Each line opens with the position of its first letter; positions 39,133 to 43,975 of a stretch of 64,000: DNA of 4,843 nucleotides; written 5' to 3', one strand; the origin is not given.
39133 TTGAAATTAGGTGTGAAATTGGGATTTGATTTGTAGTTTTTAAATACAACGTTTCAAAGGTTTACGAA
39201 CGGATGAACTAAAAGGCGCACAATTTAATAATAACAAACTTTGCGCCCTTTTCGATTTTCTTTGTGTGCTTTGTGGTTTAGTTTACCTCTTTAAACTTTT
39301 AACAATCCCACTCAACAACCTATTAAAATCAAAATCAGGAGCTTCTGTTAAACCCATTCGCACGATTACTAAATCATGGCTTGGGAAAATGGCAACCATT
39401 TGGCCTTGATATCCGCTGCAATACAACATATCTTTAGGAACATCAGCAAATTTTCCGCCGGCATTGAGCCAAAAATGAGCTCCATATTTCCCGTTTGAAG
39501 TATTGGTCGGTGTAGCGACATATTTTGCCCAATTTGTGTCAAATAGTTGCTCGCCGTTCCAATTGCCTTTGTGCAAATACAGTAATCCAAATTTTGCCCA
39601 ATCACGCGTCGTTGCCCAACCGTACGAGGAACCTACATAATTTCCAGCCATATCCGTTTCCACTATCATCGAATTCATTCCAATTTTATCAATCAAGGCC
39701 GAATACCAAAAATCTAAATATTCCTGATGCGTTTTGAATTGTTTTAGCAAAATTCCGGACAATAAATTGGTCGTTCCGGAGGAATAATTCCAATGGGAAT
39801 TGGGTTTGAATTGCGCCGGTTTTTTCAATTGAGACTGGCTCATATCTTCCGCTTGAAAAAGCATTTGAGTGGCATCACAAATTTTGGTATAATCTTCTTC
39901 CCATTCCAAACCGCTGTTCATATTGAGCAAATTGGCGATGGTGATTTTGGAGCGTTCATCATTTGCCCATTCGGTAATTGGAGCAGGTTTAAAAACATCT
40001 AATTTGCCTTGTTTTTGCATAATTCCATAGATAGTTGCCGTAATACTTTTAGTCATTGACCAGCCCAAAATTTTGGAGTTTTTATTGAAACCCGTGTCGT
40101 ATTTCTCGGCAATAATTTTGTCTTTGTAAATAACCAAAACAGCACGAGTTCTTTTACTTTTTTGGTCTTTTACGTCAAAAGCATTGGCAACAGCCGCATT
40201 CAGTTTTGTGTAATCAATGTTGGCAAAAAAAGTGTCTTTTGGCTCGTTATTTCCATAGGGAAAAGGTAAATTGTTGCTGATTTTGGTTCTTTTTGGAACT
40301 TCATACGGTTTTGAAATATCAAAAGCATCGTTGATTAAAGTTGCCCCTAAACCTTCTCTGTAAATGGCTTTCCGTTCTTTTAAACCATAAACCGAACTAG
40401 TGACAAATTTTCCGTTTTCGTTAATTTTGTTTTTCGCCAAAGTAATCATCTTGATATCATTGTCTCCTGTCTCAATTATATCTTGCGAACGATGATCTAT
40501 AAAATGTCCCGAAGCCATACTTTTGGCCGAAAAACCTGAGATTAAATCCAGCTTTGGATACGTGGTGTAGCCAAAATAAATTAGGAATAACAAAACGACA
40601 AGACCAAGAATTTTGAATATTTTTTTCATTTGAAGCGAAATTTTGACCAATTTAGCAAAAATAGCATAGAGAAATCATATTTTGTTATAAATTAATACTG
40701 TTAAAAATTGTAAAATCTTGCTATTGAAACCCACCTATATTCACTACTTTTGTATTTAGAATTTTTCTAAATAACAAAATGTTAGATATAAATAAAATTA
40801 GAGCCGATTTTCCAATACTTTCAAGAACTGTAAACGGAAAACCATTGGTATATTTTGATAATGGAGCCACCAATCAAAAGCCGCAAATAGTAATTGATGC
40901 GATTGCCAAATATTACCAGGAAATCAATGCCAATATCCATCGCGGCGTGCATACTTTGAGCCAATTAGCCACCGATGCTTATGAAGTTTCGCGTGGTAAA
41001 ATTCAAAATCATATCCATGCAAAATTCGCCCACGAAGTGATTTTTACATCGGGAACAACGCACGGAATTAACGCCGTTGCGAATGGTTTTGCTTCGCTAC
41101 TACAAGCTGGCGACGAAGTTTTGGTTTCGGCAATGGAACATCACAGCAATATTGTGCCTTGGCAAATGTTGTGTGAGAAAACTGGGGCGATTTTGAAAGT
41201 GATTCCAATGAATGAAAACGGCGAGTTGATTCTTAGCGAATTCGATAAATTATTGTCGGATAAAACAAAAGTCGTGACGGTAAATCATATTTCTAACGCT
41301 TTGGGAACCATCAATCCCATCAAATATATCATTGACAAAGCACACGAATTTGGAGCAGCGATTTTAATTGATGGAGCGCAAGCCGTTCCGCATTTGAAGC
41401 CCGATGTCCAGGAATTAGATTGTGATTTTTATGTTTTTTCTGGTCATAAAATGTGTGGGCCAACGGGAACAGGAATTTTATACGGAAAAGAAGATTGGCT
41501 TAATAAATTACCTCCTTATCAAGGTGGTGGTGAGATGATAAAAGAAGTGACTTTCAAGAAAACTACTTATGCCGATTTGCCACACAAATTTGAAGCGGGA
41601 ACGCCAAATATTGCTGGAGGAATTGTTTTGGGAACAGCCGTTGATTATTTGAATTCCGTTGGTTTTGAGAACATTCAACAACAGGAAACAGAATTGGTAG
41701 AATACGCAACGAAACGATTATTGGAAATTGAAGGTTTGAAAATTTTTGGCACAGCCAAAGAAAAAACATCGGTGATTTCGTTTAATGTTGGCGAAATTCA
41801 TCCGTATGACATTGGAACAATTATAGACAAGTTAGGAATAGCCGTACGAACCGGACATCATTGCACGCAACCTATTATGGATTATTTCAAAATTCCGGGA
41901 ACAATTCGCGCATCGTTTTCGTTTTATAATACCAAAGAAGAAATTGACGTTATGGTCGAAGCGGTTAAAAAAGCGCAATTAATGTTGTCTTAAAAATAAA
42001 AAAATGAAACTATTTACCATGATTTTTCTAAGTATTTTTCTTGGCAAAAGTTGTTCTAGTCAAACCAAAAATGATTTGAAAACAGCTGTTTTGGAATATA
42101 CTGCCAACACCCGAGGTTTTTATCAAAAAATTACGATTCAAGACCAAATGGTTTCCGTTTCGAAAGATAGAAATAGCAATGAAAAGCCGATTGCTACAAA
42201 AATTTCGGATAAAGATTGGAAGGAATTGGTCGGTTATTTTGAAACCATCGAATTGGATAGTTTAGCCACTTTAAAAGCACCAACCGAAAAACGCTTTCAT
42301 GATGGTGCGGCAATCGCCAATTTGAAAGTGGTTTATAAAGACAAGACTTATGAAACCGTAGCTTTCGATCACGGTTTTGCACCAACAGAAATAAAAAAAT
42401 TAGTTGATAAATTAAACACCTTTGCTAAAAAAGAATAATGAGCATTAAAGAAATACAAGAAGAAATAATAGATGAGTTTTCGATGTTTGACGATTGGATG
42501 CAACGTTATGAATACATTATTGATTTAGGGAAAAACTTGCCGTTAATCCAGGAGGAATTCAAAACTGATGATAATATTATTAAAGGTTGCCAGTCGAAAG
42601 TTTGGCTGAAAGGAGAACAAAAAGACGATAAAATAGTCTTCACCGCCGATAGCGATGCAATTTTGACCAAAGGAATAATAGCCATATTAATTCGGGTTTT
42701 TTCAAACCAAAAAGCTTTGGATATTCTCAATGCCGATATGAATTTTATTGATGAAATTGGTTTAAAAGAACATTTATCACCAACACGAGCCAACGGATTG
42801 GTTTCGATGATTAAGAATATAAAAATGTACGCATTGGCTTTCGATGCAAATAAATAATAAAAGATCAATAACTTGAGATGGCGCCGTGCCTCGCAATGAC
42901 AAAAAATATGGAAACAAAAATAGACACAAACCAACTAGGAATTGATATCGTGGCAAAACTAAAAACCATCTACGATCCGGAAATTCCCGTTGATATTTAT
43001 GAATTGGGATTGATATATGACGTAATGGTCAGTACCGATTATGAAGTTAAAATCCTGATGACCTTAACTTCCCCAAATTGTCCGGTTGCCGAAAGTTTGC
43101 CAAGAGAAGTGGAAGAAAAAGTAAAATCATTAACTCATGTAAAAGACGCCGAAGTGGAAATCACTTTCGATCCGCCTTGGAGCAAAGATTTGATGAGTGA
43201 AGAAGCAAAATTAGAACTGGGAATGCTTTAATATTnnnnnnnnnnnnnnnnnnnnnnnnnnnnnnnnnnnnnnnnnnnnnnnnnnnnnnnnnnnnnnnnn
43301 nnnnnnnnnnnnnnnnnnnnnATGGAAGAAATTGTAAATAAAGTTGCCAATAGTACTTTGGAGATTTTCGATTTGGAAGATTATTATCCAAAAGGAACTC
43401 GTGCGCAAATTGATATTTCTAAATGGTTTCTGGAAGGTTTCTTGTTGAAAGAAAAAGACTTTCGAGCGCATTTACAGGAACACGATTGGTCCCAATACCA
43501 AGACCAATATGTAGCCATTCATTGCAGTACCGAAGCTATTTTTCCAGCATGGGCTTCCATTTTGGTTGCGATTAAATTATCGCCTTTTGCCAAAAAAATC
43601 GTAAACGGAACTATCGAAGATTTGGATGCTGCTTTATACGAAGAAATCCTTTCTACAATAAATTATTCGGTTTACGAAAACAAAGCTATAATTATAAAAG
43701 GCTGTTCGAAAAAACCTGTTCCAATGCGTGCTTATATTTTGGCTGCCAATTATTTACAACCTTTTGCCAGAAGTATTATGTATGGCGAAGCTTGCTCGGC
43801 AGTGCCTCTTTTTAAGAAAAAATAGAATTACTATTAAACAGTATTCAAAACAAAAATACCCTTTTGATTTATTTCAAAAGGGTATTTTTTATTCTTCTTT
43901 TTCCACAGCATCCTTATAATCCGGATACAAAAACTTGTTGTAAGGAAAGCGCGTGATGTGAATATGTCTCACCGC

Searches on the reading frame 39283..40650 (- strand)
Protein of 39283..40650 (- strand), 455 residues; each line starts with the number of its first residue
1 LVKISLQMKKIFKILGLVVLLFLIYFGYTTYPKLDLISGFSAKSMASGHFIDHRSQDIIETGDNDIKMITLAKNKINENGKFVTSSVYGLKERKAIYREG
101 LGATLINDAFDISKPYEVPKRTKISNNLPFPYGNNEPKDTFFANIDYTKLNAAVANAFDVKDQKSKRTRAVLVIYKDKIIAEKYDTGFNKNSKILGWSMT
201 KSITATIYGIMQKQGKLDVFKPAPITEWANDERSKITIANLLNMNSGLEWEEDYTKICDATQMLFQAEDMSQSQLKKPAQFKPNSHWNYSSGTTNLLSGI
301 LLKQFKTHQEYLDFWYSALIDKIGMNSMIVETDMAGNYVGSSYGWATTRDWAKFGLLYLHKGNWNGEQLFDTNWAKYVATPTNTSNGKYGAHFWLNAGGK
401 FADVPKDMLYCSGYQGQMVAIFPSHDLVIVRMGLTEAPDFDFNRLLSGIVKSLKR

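Call 6: search_protein_families(library=ncbifam, proteins=[window:39283-40650:-])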
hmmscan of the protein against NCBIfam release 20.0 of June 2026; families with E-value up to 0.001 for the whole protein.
window:39283-40650:- (455 aa): 1 family
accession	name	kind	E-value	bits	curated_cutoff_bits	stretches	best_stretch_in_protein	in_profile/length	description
NF045925.1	3-sucCA_synth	equivalog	8.9e-18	64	800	1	168-432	57-309/498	3-succinylated cholic acid synthase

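Call 15: search_protein_families(library=pfam, proteins=[window:39283-40650:-])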
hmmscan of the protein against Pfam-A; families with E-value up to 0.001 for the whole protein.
window:39283-40650:- (455 aa): 1 family
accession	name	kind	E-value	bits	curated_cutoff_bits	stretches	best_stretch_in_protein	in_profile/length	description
PF00144.29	Beta-lactamase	-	1.4e-23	84.1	27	1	168-432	16-307/329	Beta-lactamase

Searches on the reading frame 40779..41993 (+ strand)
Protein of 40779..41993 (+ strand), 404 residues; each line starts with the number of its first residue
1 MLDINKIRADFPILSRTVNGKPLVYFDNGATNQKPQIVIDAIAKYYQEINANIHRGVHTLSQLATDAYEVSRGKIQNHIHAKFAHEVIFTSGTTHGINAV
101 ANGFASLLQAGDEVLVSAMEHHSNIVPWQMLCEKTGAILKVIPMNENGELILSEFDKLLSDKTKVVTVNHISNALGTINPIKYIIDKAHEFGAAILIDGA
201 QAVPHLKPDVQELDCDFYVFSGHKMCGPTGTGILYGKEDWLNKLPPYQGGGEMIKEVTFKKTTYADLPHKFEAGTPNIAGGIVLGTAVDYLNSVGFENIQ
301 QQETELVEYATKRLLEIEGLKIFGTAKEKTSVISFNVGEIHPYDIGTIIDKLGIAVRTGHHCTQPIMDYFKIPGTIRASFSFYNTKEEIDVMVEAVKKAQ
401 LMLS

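Call 6: search_protein_families(library=ncbifam, proteins=[window:40779-41993:+])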
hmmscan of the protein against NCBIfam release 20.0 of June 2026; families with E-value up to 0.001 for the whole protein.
window:40779-41993:+ (404 aa): 48 families (the best 25 are shown)
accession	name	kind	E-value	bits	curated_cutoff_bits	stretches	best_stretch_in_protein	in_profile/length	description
NF041166.1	f2_encap_cargo1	exception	1.4e-186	622.3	800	1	2-398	225-622/623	family 2A encapsulin nanocompartment cargo protein cysteine desulfurase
TIGR01979.1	sufS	subfamily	1.7e-177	590.2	475.1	1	6-402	2-401/403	SufS family cysteine desulfurase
NF006791.0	PRK09295.1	equivalog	2.7e-156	520.7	661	1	3-402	4-404/406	cysteine desulfurase SufS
NF008126.0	PRK10874.1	equivalog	2.5e-115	385.8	607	1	3-402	5-398/401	cysteine desulfurase CsdA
TIGR03392.1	FeS_syn_CsdA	equivalog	2.2e-113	379.5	493.6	1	3-402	2-395/398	cysteine desulfurase CsdA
TIGR01976.1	am_tr_V_VC1184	hypoth_equivalog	2e-74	251.3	352.35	1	3-396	2-401/401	cysteine desulfurase-like protein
TIGR01977.1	am_tr_V_EF2568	hypoth_equivalog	4.7e-71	239.8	377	1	24-398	1-375/376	cysteine desulfurase family protein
NF040779.1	Sec_lyase_SclA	exception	3.8e-54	184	525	1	24-398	1-375/378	selenocysteine lyase SclA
TIGR03402.1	FeS_nifS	equivalog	4.5e-46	157.3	530.75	1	24-398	1-368/379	cysteine desulfurase NifS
TIGR03235.1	DNA_S_dndA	equivalog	2.7e-31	109.1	480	1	25-251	1-230/353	cysteine desulfurase DndA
NF010611.0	PRK14012.1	equivalog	8.8e-31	107.2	548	1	24-364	7-332/406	IscS subfamily cysteine desulfurase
TIGR03403.1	nifS_epsilon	equivalog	2.1e-30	105.8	587.7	1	24-400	1-373/382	NifS family cysteine desulfurase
TIGR02006.1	IscS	equivalog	1.3e-27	96.9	643.2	1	24-263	5-241/402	IscS subfamily cysteine desulfurase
NF002806.0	PRK02948.1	subfamily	1.2e-20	73.8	304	1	24-295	2-255/381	IscS subfamily cysteine desulfurase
TIGR04343.1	egtE_PLP_lyase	equivalog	8.4e-20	70.9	400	1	24-336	15-309/370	ergothioneine biosynthesis PLP-dependent enzyme EgtE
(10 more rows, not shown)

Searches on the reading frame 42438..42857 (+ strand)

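Call 6: search_protein_families(library=ncbifam, proteins=[window:42438-42857:+])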
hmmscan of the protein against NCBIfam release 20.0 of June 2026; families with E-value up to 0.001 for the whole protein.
window:42438-42857:+ (139 aa): 3 families
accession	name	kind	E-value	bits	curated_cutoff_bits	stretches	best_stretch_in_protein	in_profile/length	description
NF006792.0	PRK09296.1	equivalog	2.6e-33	114.7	160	1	7-133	7-135/138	cysteine desulfuration protein SufE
TIGR03391.1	FeS_syn_CsdE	equivalog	1.4e-24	86.6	136.4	1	7-130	12-137/139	cysteine desulfurase sulfur acceptor subunit CsdE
NF011594.0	PRK15019.1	equivalog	2.6e-17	63.5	252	1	8-128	18-140/147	cysteine desulfurase sulfur acceptor subunit CsdE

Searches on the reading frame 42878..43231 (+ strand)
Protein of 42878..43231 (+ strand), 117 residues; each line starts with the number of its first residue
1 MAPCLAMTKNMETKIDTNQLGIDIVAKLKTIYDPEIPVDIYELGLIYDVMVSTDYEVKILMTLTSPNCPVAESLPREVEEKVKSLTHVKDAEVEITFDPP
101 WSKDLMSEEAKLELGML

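Call 15: search_protein_families(library=pfam, proteins=[window:42878-43231:+])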
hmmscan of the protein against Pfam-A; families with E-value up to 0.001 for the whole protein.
window:42878-43231:+ (117 aa): 1 family
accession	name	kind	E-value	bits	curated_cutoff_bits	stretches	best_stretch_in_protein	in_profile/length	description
PF01883.24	FeS_assembly_P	-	7.7e-19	68.2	23.5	1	23-95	3-73/73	Iron-sulfur cluster assembly protein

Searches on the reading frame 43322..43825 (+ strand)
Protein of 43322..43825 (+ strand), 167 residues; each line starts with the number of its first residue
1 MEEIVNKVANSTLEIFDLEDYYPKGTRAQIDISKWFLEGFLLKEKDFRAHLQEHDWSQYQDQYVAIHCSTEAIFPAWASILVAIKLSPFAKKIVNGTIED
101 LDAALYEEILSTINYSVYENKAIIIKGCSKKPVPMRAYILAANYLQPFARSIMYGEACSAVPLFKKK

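Call 15: search_protein_families(library=pfam, proteins=[window:43322-43825:+])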
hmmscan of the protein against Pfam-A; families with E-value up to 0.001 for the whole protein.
window:43322-43825:+ (167 aa): 1 family
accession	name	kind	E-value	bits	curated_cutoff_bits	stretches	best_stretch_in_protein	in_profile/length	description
PF10652.14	DUF2480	-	2.3e-71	239.4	25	1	2-166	1-165/165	Protein of unknown function (DUF2480)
